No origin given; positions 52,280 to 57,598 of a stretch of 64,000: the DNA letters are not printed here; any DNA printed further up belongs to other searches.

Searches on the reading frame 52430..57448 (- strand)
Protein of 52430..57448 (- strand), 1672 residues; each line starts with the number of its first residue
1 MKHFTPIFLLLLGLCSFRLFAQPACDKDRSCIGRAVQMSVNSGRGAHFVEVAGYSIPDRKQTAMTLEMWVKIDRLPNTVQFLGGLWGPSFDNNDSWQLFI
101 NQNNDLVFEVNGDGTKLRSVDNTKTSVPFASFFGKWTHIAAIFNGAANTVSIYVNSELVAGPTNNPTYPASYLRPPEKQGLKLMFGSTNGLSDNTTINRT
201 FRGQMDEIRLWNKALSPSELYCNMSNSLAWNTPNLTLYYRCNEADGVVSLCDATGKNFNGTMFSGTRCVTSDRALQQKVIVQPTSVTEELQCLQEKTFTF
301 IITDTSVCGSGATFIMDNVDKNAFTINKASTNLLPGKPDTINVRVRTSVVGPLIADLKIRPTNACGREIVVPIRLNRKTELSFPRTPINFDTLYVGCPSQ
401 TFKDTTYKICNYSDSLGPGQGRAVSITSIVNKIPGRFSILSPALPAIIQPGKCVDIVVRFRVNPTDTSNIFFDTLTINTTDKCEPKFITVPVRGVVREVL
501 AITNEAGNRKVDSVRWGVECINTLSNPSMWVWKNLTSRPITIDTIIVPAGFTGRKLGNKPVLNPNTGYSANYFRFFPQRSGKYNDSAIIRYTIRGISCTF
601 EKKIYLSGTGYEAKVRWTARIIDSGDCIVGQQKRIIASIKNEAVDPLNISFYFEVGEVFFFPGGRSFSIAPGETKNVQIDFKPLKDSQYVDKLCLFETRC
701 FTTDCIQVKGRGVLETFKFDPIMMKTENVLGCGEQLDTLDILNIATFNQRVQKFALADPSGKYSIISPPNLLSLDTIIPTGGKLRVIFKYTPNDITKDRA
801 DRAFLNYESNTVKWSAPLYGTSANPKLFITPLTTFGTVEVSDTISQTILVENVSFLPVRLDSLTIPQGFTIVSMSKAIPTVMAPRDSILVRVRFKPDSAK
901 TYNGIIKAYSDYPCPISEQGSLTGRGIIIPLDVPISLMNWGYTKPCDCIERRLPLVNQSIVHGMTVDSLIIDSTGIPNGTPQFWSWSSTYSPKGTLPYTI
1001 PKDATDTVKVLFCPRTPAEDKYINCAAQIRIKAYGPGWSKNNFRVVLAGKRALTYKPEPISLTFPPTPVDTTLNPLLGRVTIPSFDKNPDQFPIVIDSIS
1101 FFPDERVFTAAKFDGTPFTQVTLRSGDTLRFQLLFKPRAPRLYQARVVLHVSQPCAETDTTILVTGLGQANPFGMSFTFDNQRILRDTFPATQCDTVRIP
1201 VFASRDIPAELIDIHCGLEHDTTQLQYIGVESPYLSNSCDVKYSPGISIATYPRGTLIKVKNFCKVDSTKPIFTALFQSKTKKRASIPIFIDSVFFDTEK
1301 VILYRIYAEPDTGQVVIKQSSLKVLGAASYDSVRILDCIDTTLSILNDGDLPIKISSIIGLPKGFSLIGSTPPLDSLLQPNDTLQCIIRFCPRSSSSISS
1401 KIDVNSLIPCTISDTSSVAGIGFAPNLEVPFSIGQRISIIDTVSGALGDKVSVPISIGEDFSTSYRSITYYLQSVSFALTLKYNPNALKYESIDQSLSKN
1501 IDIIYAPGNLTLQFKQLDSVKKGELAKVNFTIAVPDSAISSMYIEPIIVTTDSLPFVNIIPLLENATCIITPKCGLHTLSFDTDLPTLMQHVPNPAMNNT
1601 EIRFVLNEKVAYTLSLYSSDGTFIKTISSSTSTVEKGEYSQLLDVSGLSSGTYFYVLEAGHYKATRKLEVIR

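Call 31: search_protein_families(library=pfam, proteins=[window:52430-57448:-], max_evalue=0.001)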
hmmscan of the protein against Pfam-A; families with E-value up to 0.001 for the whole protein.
window:52430-57448:- (1672 aa): 11 families
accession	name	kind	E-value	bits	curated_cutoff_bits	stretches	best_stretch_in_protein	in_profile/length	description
PF13385.13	Laminin_G_3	-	1.2e-21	77.9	27.6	1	61-219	16-149/151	Concanavalin A-like lectin/glucanases superfamily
PF22073.2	Cep192_D4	-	4.9e-18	65.8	35.5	0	834-909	12-93/112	Cep192 domain 4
PF24798.1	Ig-CFAP74_4th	-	8.6e-14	51.9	28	1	834-906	7-77/95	CFAP74 forth Ig-like domain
PF22544.2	HYDIN_VesB_CFA65-like_Ig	-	1.4e-08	35.3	25.5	0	832-903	9-79/100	HYDIN/CFA65/VesB-like, Ig-like domain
PF24507.1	Ig_CFAP65_4th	-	1.8e-08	35.1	27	0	656-695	22-60/76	CFAP65, fourth Ig-like domain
PF18962.6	Por_Secre_tail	-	3.3e-08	34.1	27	1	1593-1668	3-73/75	Secretion system C-terminal sorting domain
PF15780.11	ASH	-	1.1e-05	25.9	27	0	831-906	12-86/98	Abnormal spindle-like microcephaly-assoc'd, ASPM-SPD-2-Hydin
PF25249.1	Ig_CFAP65_7th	-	2.2e-05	24.7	28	0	845-909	21-84/120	CFAP65, seventh Ig-like domain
PF22067.2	Cep192_D3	-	0.00015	22.2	27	0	629-693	15-79/99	Cep192 domain 3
PF00963.24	Cohesin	-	0.00028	21.5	24.1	1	1440-1533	5-102/139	Cohesin domain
PF24291.1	Ig_CFAP65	-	0.00039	20.6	27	0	668-714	72-117/121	Cilia- and flagella-associated protein 65-like, Ig-like domain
